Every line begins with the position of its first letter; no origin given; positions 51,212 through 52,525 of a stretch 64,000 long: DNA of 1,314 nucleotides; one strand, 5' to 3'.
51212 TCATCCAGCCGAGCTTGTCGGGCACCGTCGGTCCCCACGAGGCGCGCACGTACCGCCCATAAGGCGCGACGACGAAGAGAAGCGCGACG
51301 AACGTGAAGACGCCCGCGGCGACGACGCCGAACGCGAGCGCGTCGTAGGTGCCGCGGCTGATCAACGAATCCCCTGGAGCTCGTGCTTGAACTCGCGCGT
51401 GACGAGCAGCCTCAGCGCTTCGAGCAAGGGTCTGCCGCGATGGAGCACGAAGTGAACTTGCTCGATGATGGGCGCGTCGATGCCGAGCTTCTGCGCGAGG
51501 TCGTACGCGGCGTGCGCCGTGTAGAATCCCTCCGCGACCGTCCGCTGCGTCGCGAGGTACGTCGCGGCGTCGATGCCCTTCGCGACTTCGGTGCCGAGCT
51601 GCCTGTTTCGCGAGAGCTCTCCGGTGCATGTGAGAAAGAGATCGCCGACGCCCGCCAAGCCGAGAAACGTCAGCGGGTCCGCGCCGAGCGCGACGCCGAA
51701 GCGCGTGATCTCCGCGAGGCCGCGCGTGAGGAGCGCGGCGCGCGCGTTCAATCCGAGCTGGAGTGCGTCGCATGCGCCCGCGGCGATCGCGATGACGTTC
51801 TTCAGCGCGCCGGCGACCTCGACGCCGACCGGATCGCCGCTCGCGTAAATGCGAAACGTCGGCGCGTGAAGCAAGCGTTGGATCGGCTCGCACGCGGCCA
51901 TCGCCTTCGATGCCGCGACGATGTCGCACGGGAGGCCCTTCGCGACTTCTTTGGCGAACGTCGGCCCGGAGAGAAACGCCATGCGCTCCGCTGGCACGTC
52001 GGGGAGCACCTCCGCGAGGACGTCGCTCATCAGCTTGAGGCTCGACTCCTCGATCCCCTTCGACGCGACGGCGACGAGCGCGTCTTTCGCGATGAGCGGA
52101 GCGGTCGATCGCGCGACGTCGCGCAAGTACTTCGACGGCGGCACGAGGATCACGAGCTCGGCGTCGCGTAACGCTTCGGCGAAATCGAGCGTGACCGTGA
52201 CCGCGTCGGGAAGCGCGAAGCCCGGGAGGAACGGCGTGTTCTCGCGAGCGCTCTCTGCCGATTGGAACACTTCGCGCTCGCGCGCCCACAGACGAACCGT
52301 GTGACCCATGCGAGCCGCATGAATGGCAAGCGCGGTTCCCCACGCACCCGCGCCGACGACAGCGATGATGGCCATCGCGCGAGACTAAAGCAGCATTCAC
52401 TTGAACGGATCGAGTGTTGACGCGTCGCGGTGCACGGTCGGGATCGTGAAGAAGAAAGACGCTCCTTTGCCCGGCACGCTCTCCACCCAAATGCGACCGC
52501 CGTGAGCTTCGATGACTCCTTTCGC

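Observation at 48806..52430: A 45-bp conserved motif sits in the same orientation just upstream of two unrelated genes, the methyltransferase and gpsA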

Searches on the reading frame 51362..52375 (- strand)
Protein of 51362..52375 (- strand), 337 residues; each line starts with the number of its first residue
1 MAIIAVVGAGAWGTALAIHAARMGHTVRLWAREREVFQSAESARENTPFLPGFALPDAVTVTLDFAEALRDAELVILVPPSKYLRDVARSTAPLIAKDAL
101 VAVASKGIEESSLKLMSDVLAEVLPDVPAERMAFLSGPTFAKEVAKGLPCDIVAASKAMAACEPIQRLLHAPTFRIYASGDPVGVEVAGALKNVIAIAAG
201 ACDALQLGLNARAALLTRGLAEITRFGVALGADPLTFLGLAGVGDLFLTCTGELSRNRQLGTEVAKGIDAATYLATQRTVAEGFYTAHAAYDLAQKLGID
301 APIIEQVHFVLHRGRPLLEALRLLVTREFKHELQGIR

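Call 11: search_protein_families(library=pfam, proteins=[window:51362-52375:-], max_evalue=0.001)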
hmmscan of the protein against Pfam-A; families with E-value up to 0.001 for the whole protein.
window:51362-52375:- (337 aa): 7 families
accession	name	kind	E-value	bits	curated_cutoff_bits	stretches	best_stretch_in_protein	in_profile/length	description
PF07479.19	NAD_Gly3P_dh_C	-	1.8e-50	171.3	25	1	181-321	1-141/142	NAD-dependent glycerol-3-phosphate dehydrogenase C-terminus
PF01210.29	NAD_Gly3P_dh_N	-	1.6e-48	165.1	23.1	1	4-161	2-157/158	NAD-dependent glycerol-3-phosphate dehydrogenase N-terminus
PF20618.3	GPD_NAD_C_bact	-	3.8e-20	72.6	27.6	1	241-307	1-66/66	Bacterial GPD, NAD-dependent C-terminal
PF02558.23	ApbA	-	8.3e-07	29.2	22.2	1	4-109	1-104/150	Ketopantoate reductase PanE/ApbA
PF03807.23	F420_oxidored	-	7.7e-06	26.9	21.6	1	4-102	2-90/94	NADP oxidoreductase coenzyme F420-dependent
PF03446.21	NAD_binding_2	-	3.7e-05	24.2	21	1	4-102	2-90/161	NAD binding domain of 6-phosphogluconate dehydrogenase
PF01266.30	DAO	-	6.3e-05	23.1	27.9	1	4-58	2-57/353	FAD dependent oxidoreductase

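Call 12: find_encoding_contigs(protein=window:51362-52375:-, flank=10000, max_places=6)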
Protein window:51362-52375:- (337 aa): no gene with exactly this product is on record in the collection.

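Call 15: find_related_loci(query=window:51362-52375:-, collection=genome_contigs, flank=10000)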
Query window:51362-52375:- (337 aa) in genome_contigs; peptide patterns used: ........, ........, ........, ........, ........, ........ (x = any residue, [..] = any of these).
345 stretches matched a pattern; 9 encode a relative of the query (tblastn E <= 1e-3); 9 distinct loci.
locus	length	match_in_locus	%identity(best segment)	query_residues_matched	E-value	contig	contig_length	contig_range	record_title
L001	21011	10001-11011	84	1-337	0e+0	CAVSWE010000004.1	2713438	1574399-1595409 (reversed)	MAG: uncultured delta proteobacterium isolate MFD05705.bin.2.131 genome assembly, contig: contig_27161, whole genome sho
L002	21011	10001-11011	83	1-337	0e+0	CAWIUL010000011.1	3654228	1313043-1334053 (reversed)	MAG: uncultured delta proteobacterium isolate MFD01872.bin.1.328 genome assembly, contig: contig_37708, whole genome sho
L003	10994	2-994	82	7-337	1e-180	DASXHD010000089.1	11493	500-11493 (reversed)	MAG TPA_asm: Polyangiaceae bacterium isolate SMAG_U5184 k141_3631545, whole genome shotgun sequence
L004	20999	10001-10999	58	4-336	5e-127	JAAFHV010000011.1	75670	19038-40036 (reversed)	MAG: Myxococcales bacterium isolate bin26.maxbin.ball.049 WN_Myxococcales_2_scaffold_11, whole genome shotgun sequence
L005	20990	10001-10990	48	4-333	2e-95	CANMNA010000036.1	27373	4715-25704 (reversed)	MAG: Myxococcales bacterium isolate ZH-15may19-284 genome assembly, contig: ZH-15May19-c3894, whole genome shotgun seque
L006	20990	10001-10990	47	4-333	7e-91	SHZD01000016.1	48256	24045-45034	MAG: Myxococcales bacterium isolate Baikal-deep-G136 BACOMB-C2959, whole genome shotgun sequence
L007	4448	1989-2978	47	4-333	9e-91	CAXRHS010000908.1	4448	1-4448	MAG: Myxococcota bacterium isolate CJ01B_8.15 genome assembly, contig: k141_47813, whole genome shotgun sequence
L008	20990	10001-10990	47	4-333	1e-90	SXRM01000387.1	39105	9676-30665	MAG: Proteobacteria bacterium isolate F1-140-MAGs058 F1-140__c499518, whole genome shotgun sequence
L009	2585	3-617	67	132-336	1e-90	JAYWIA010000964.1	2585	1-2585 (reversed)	MAG: Myxococcales bacterium isolate GLR81_GL56_UP_2_concoct_103 GLR81_GL56_UP_2_concoct_103_963, whole genome shotgun se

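Call 30: find_homologous_proteins(query=window:51362-52375:-, max_evalue=1e-60)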
Query window:51362-52375:- (337 aa): 7464 proteins with E <= 1e-60 among 8000 candidates; the best 120 are listed.
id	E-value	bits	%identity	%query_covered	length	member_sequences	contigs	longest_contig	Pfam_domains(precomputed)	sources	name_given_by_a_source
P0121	2.3e-211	719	100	100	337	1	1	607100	PF20618.4,PF07479.20,PF02558.23,PF01210.30,PF03807.24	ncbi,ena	-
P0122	9.7e-178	608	84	100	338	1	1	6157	PF20618.4,PF07479.20,PF03446.22,PF01210.30,PF03807.24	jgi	-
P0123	3.3e-177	607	83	100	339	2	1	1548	PF20618.4,PF07479.20,PF01210.30,PF03807.24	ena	-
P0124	4.8e-177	606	83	100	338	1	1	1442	PF20618.4,PF07479.20,PF01210.30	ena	-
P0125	6.0e-177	606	83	100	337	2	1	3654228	PF20618.4,PF07479.20,PF02558.23,PF03446.22,PF01210.30,PF03807.24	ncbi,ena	-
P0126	5.9e-176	602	84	100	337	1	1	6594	PF20618.4,PF07479.20,PF01210.30,PF03807.24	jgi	jgi:glycerol-3-phosphate dehydrogenase (NAD(P)+)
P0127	1.0e-175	602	84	100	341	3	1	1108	PF20618.4,PF07479.20,PF02558.23,PF03446.22,PF01210.30,PF03807.24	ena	-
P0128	2.2e-174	597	82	100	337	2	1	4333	PF20618.4,PF07479.20,PF02558.23,PF03446.22,PF01210.30,PF03807.24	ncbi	-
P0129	2.3e-174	597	83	100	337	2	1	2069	PF20618.4,PF07479.20,PF03446.22,PF01210.30,PF03807.24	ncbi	-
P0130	5.7e-174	596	82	100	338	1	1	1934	PF20618.4,PF01266.31,PF07479.20,PF02558.23,PF03446.22,PF01210.30,PF03807.24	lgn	-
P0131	8.0e-174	595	83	100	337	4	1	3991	PF20618.4,PF07479.20,PF01210.30,PF03807.24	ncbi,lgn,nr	ncbi:MAG TPA: NAD(P)H-dependent glycerol-3-phosphate dehydrogenase [Polyangiaceae bacterium]|nr:NAD(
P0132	8.9e-173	592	82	100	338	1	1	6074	PF20618.4,PF07479.20,PF02558.23,PF03446.22,PF01210.30,PF03807.24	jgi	jgi:glycerol-3-phosphate dehydrogenase (NAD(P)+)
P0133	2.1e-172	591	83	100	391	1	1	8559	PF20618.4,PF07479.20,PF02558.23,PF03446.22,PF01210.30,PF03807.24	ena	-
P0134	3.4e-172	590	82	100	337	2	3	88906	PF20618.4,PF07479.20,PF02558.23,PF01210.30,PF03807.24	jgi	jgi:glycerol-3-phosphate dehydrogenase (NAD(P)+)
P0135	9.6e-172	589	82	100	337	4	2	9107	PF20618.4,PF07479.20,PF02558.23,PF03446.22,PF01210.30,PF03807.24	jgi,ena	-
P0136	1.9e-171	588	81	100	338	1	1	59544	PF20618.4,PF07479.20,PF02558.23,PF01210.30,PF03807.24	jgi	jgi:glycerol-3-phosphate dehydrogenase (NAD(P)+)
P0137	6.0e-170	583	82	98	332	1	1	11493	PF20618.4,PF07479.20,PF01210.30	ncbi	ncbi:MAG TPA: NAD(P)H-dependent glycerol-3-phosphate dehydrogenase, partial [Polyangiaceae bacterium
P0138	3.4e-169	580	80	100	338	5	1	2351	PF20618.4,PF01266.31,PF07479.20,PF02558.23,PF03446.22,PF01210.30,PF03807.24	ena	-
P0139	2.6e-167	574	79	100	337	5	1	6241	PF20618.4,PF07479.20,PF03446.22,PF01210.30,PF03807.24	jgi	jgi:glycerol-3-phosphate dehydrogenase (NAD(P)+)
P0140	3.6e-167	574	81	100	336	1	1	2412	PF20618.4,PF07479.20,PF02558.23,PF03446.22,PF01210.30,PF03807.24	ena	-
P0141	1.3e-166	572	81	100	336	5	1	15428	PF20618.4,PF07479.20,PF02558.23,PF03446.22,PF01210.30,PF03807.24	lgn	-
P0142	1.8e-166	571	79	100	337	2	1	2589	PF20618.4,PF07479.20,PF02558.23,PF03446.22,PF01210.30,PF03807.24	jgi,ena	-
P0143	1.5e-157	542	75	100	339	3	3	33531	PF20618.4,PF01266.31,PF07479.20,PF02558.23,PF01210.30,PF03807.24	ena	-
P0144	3.8e-156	537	75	100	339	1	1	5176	PF20618.4,PF07479.20,PF03446.22,PF01210.30,PF03807.24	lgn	-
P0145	1.9e-155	535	85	88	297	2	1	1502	PF20618.4,PF07479.20,PF01210.30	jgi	jgi:glycerol-3-phosphate dehydrogenase (NAD(P)+)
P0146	6.8e-154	530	74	100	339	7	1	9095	PF20618.4,PF01266.31,PF07479.20,PF02558.23,PF01210.30,PF03807.24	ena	-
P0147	5.6e-153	527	74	100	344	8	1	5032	PF20618.4,PF01266.31,PF07479.20,PF02558.23,PF03446.22,PF01210.30,PF03807.24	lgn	-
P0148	3.2e-151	521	73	100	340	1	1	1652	PF20618.4,PF01266.31,PF07479.20,PF03446.22,PF01210.30,PF03807.24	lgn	-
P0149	4.2e-151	521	72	100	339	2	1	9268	PF20618.4,PF07479.20,PF01210.30,PF03807.24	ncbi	ncbi:NAD(P)H-dependent glycerol-3-phosphate dehydrogenase [soil metagenome]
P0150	5.3e-151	520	73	100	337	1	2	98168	PF20618.4,PF01266.31,PF07479.20,PF02558.23,PF03446.22,PF01210.30,PF03807.24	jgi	jgi:glycerol-3-phosphate dehydrogenase (NAD(P)+)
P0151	6.0e-151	520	72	100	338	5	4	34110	PF20618.4,PF01266.31,PF07479.20,PF02558.23,PF03446.22,PF01210.30,PF03807.24,PF02737.25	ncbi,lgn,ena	-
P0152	6.5e-151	520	72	100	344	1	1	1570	PF20618.4,PF01266.31,PF07479.20,PF03446.22,PF01210.30,PF03807.24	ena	-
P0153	2.7e-150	518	72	100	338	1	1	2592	PF20618.4,PF01266.31,PF07479.20,PF02558.23,PF03446.22,PF01210.30,PF03807.24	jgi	-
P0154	3.2e-150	518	72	100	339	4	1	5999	PF20618.4,PF07479.20,PF03446.22,PF01210.30,PF03807.24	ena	-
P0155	7.8e-150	517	79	91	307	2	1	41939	PF20618.4,PF07479.20,PF02558.23,PF01210.30,PF03807.24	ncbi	ncbi:MAG TPA: NAD(P)H-dependent glycerol-3-phosphate dehydrogenase, partial [Polyangiaceae bacterium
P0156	9.2e-150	516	72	100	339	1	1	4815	PF20618.4,PF01266.31,PF07479.20,PF02558.23,PF03446.22,PF01210.30,PF03807.24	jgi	jgi:glycerol-3-phosphate dehydrogenase (NAD(P)+)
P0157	1.0e-147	510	72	100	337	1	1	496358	PF20618.4,PF01266.31,PF07479.20,PF02558.23,PF03446.22,PF01210.30,PF03807.24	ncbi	-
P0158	3.5e-147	508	71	100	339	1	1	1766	PF20618.4,PF01266.31,PF07479.20,PF03446.22,PF01210.30,PF03807.24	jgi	jgi:glycerol-3-phosphate dehydrogenase (NAD(P)+)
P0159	5.9e-147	507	72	100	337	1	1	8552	PF20618.4,PF01266.31,PF07479.20,PF02558.23,PF03446.22,PF01210.30,PF03807.24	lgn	-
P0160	1.4e-146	506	71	100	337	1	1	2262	PF20618.4,PF07479.20,PF03446.22,PF01210.30,PF03807.24,PF02737.25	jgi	jgi:glycerol-3-phosphate dehydrogenase (NAD(P)+)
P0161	1.0e-145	503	70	100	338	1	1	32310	PF20618.4,PF07479.20,PF03446.22,PF01210.30,PF03807.24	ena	-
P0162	1.0e-144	500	70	100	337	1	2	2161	PF20618.4,PF07479.20,PF01210.30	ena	-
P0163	1.8e-144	499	70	100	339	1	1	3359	PF20618.4,PF07479.20,PF02558.23,PF03446.22,PF01210.30,PF03807.24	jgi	jgi:glycerol-3-phosphate dehydrogenase (NAD(P)+)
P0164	2.3e-144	499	70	100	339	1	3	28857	PF20618.4,PF01266.31,PF07479.20,PF01210.30,PF03807.24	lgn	-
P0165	3.5e-144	498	71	100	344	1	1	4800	PF20618.4,PF01266.31,PF07479.20,PF02558.23,PF03446.22,PF01210.30,PF03807.24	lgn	-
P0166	1.8e-143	496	70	100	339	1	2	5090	PF20618.4,PF07479.20,PF02558.23,PF03446.22,PF01210.30,PF03807.24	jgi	jgi:glycerol-3-phosphate dehydrogenase (NAD(P)+)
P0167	5.2e-142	491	71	100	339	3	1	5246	PF20618.4,PF01266.31,PF07479.20,PF02558.23,PF03446.22,PF01210.30,PF03807.24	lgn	-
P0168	3.0e-141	488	67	100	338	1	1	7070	PF20618.4,PF07479.20,PF02558.23,PF03446.22,PF01210.30,PF03807.24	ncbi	-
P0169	2.5e-139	482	67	100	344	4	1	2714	PF20618.4,PF07479.20,PF02558.23,PF03446.22,PF01210.30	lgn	-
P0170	2.8e-139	482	68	100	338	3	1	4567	PF20618.4,PF01266.31,PF07479.20,PF02558.23,PF03446.22,PF01210.30,PF03807.24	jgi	jgi:glycerol-3-phosphate dehydrogenase (NAD(P)+)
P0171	1.8e-138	479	67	100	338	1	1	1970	PF20618.4,PF07479.20,PF02558.23,PF03446.22,PF01210.30,PF03807.24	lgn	-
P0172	7.9e-138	477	67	100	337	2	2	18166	PF20618.4,PF07479.20,PF02558.23,PF03446.22,PF01210.30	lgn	-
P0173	1.1e-137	477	68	100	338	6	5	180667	PF20618.4,PF07479.20,PF01210.30,PF03807.24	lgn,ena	-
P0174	7.4e-137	474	66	100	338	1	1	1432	PF20618.4,PF07479.20,PF02558.23,PF01210.30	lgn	-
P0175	1.2e-136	473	66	100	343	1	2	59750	PF20618.4,PF07479.20,PF03446.22,PF01210.30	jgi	jgi:glycerol-3-phosphate dehydrogenase (NAD(P)+)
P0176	2.7e-136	472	66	100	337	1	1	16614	PF20618.4,PF07479.20,PF02558.23,PF01210.30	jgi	jgi:glycerol-3-phosphate dehydrogenase (NAD(P)+)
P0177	9.3e-136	470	66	100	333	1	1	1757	PF20618.4,PF01266.31,PF07479.20,PF00070.34,PF02558.23,PF03446.22,PF01210.30,PF03807.24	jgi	-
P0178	1.6e-135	470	65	100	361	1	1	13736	PF20618.4,PF07479.20,PF02558.23,PF03446.22,PF01210.30,PF03807.24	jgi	jgi:glycerol-3-phosphate dehydrogenase (NAD(P)+)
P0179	2.4e-135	469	65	100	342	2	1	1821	PF20618.4,PF07479.20,PF03446.22,PF01210.30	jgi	jgi:glycerol-3-phosphate dehydrogenase (NAD(P)+)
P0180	2.7e-135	469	64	100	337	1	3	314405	PF20618.4,PF07479.20,PF02558.23,PF03446.22,PF01210.30,PF03807.24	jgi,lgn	jgi:glycerol-3-phosphate dehydrogenase (NAD(P)+)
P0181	4.7e-135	468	64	100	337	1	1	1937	PF20618.4,PF07479.20,PF01210.30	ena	-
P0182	4.8e-135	468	66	100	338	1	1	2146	PF20618.4,PF07479.20,PF02558.23,PF03446.22,PF01210.30,PF03807.24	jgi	jgi:glycerol-3-phosphate dehydrogenase (NAD(P)+)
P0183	8.9e-135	467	65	100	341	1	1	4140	PF20618.4,PF07479.20,PF02558.23,PF03446.22,PF01210.30,PF03807.24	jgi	jgi:glycerol-3-phosphate dehydrogenase (NAD(P)+)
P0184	9.9e-135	467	67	99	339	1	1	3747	PF20618.4,PF07479.20,PF02558.23,PF03446.22,PF01210.30,PF03807.24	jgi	jgi:glycerol-3-phosphate dehydrogenase (NAD(P)+)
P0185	2.3e-134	466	66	99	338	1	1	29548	PF20618.4,PF07479.20,PF02558.23,PF03446.22,PF01210.30,PF03807.24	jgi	jgi:glycerol-3-phosphate dehydrogenase (NAD(P)+)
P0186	2.5e-134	466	65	100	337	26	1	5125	PF20618.4,PF07479.20,PF02558.23,PF03446.22,PF01210.30,PF03807.24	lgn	-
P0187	3.0e-134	465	66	100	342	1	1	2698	PF20618.4,PF07479.20,PF01210.30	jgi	-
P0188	4.3e-134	465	65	100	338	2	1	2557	PF20618.4,PF07479.20,PF02558.23,PF03446.22,PF01210.30,PF03807.24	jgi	jgi:glycerol-3-phosphate dehydrogenase (NAD(P)+)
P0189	5.2e-134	465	67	100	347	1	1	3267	PF20618.4,PF07479.20,PF02558.23,PF03446.22,PF01210.30,PF03807.24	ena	-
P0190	7.2e-134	464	64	100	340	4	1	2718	PF20618.4,PF07479.20,PF02558.23,PF03446.22,PF01210.30,PF03807.24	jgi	jgi:glycerol-3-phosphate dehydrogenase (NAD(P)+)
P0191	1.5e-133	463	65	100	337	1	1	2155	PF20618.4,PF07479.20,PF03446.22,PF01210.30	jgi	jgi:glycerol-3-phosphate dehydrogenase (NAD(P)+)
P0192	1.6e-133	463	65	100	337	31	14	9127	PF20618.4,PF07479.20,PF02558.23,PF03446.22,PF01210.30,PF03807.24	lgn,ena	-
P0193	1.8e-133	463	64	100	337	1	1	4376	PF20618.4,PF07479.20,PF01210.30,PF03807.24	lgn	-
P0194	2.0e-133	463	65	100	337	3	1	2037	PF20618.4,PF07479.20,PF02558.23,PF03446.22,PF01210.30,PF03807.24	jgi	jgi:glycerol-3-phosphate dehydrogenase (NAD(P)+)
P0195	2.2e-133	463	67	100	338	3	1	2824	PF20618.4,PF07479.20,PF02558.23,PF03446.22,PF01210.30,PF03807.24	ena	-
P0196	2.3e-133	463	66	100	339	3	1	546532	PF20618.4,PF07479.20,PF02558.23,PF01210.30,PF03807.24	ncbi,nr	ncbi:MAG TPA: NAD(P)H-dependent glycerol-3-phosphate dehydrogenase [Candidatus Binatia bacterium]|nr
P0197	2.5e-133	462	66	100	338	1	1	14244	PF20618.4,PF07479.20,PF02558.23,PF03446.22,PF01210.30,PF03807.24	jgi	jgi:glycerol-3-phosphate dehydrogenase (NAD(P)+)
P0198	2.7e-133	462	65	100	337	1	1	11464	PF20618.4,PF07479.20,PF02558.23,PF03446.22,PF01210.30,PF03807.24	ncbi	-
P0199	2.9e-133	462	66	100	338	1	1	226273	PF20618.4,PF07479.20,PF02558.23,PF03446.22,PF01210.30,PF03807.24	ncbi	-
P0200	3.9e-133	462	65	100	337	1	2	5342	PF20618.4,PF07479.20,PF01210.30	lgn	-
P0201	6.0e-133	461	64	100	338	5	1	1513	PF20618.4,PF07479.20,PF02558.23,PF03446.22,PF01210.30,PF03807.24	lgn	-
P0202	7.6e-133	461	65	100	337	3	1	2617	PF20618.4,PF07479.20,PF02558.23,PF03446.22,PF01210.30,PF03807.24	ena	-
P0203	8.5e-133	461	66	100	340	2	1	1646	PF20618.4,PF07479.20,PF02558.23,PF03446.22,PF01210.30,PF03807.24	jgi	jgi:glycerol-3-phosphate dehydrogenase (NAD(P)+)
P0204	9.6e-133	460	65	100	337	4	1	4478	PF20618.4,PF07479.20,PF02558.23,PF03446.22,PF01210.30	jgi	jgi:glycerol-3-phosphate dehydrogenase (NAD(P)+)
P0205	1.2e-132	460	66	100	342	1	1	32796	PF20618.4,PF07479.20,PF02558.23,PF03446.22,PF01210.30,PF03807.24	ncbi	-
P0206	1.5e-132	460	63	100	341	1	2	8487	PF20618.4,PF07479.20,PF03446.22,PF01210.30,PF03807.24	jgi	jgi:glycerol-3-phosphate dehydrogenase (NAD(P)+)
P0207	2.0e-132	459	63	100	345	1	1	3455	PF20618.4,PF07479.20,PF02558.23,PF03446.22,PF01210.30,PF03807.24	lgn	-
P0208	2.6e-132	459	66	100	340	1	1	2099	PF20618.4,PF07479.20,PF03446.22,PF01210.30,PF03807.24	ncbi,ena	-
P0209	2.8e-132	459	64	100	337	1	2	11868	PF20618.4,PF07479.20,PF02558.23,PF03446.22,PF01210.30,PF03807.24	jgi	jgi:glycerol-3-phosphate dehydrogenase (NAD(P)+)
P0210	3.1e-132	459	64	100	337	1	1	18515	PF20618.4,PF07479.20,PF02558.23,PF01210.30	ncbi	ncbi:MAG: NAD(P)H-dependent glycerol-3-phosphate dehydrogenase [Thermodesulfobacteriota bacterium]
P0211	3.1e-132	459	65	100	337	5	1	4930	PF20618.4,PF07479.20,PF02558.23,PF03446.22,PF01210.30,PF03807.24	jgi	jgi:glycerol-3-phosphate dehydrogenase (NAD(P)+)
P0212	5.9e-132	458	64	100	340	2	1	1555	PF20618.4,PF07479.20,PF02558.23,PF01210.30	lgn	-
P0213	6.8e-132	458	63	100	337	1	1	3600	PF20618.4,PF07479.20,PF02558.23,PF03446.22,PF01210.30,PF03807.24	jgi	jgi:glycerol-3-phosphate dehydrogenase (NAD(P)+)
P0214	6.8e-132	458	63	100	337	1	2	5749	PF20618.4,PF07479.20,PF01210.30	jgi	jgi:glycerol-3-phosphate dehydrogenase (NAD(P)+)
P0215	8.9e-132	457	63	100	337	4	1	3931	PF20618.4,PF07479.20,PF01210.30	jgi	jgi:glycerol-3-phosphate dehydrogenase (NAD(P)+)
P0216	9.8e-132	457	64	100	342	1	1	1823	PF20618.4,PF07479.20,PF02558.23,PF03446.22,PF01210.30,PF03807.24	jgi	jgi:glycerol-3-phosphate dehydrogenase (NAD(P)+)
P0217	1.2e-131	457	61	100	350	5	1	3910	PF20618.4,PF07479.20,PF02558.23,PF03446.22,PF01210.30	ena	-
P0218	1.2e-131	457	62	100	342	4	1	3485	PF20618.4,PF07479.20,PF02558.23,PF03446.22,PF01210.30,PF03807.24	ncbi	-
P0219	1.5e-131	457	63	100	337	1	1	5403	PF20618.4,PF07479.20,PF02558.23,PF03446.22,PF01210.30,PF03807.24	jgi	jgi:glycerol-3-phosphate dehydrogenase (NAD(P)+)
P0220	1.7e-131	456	66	99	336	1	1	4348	PF20618.4,PF07479.20,PF02558.23,PF01210.30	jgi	jgi:glycerol-3-phosphate dehydrogenase (NAD(P)+)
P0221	2.0e-131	456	63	100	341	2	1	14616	PF20618.4,PF07479.20,PF02558.23,PF03446.22,PF01210.30,PF03807.24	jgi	jgi:glycerol-3-phosphate dehydrogenase (NAD(P)+)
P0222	2.1e-131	456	63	100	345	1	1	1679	PF20618.4,PF07479.20,PF02558.23,PF03446.22,PF01210.30,PF03807.24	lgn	-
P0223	2.1e-131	456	64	100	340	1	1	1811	PF20618.4,PF07479.20,PF02558.23,PF03446.22,PF01210.30,PF03807.24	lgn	-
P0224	2.7e-131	456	63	100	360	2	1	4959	PF20618.4,PF07479.20,PF02558.23,PF03446.22,PF01210.30,PF03807.24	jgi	jgi:glycerol-3-phosphate dehydrogenase (NAD(P)+)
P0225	3.1e-131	456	62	100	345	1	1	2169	PF20618.4,PF07479.20,PF02558.23,PF03446.22,PF01210.30,PF03807.24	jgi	-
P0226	3.2e-131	455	64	100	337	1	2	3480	PF20618.4,PF07479.20,PF02558.23,PF03446.22,PF01210.30,PF03807.24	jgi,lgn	jgi:glycerol-3-phosphate dehydrogenase (NAD(P)+)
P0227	3.4e-131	455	63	100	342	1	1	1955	PF20618.4,PF07479.20,PF02558.23,PF03446.22,PF01210.30,PF03807.24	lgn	-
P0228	3.7e-131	455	64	100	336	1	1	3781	PF20618.4,PF07479.20,PF02558.23,PF03446.22,PF01210.30,PF03807.24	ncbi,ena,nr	ncbi:MAG TPA: NAD(P)H-dependent glycerol-3-phosphate dehydrogenase [Candidatus Binatia bacterium]|nr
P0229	4.1e-131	455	65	100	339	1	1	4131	PF20618.4,PF07479.20,PF02558.23,PF03446.22,PF01210.30,PF03807.24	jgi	jgi:glycerol-3-phosphate dehydrogenase (NAD(P)+)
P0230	4.9e-131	455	65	100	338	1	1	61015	PF20618.4,PF07479.20,PF02558.23,PF01210.30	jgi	jgi:glycerol-3-phosphate dehydrogenase (NAD(P)+)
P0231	5.9e-131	455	64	100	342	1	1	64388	PF20618.4,PF07479.20,PF02558.23,PF01210.30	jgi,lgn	jgi:glycerol-3-phosphate dehydrogenase (NAD(P)+)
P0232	6.5e-131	454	64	100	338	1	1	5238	PF20618.4,PF07479.20,PF02558.23,PF01210.30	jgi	jgi:glycerol-3-phosphate dehydrogenase (NAD(P)+)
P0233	9.9e-131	454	63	100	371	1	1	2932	PF20618.4,PF07479.20,PF02558.23,PF03446.22,PF01210.30,PF03807.24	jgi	jgi:glycerol-3-phosphate dehydrogenase (NAD(P)+)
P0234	1.4e-130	453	65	100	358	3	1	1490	PF20618.4,PF07479.20,PF02558.23,PF03446.22,PF01210.30,PF03807.24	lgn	-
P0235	1.4e-130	453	62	100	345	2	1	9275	PF20618.4,PF07479.20,PF03446.22,PF01210.30,PF03807.24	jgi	jgi:glycerol-3-phosphate dehydrogenase (NAD(P)+)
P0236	1.6e-130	453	63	100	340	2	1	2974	PF20618.4,PF07479.20,PF02558.23,PF03446.22,PF01210.30,PF03807.24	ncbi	-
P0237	1.8e-130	453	64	100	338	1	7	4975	PF20618.4,PF07479.20,PF02558.23,PF01210.30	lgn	-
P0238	1.9e-130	453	66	100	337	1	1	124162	PF20618.4,PF07479.20,PF03446.22,PF01210.30,PF03807.24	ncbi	-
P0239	1.9e-130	453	62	100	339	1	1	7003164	PF20618.4,PF07479.20,PF03446.22,PF01210.30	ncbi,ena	-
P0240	2.3e-130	453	66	100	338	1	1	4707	PF20618.4,PF07479.20,PF02558.23,PF03446.22,PF01210.30,PF03807.24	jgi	jgi:glycerol-3-phosphate dehydrogenase (NAD(P)+)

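Call 31: find_encoding_contigs(protein=P0121, flank=10000, max_places=4)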
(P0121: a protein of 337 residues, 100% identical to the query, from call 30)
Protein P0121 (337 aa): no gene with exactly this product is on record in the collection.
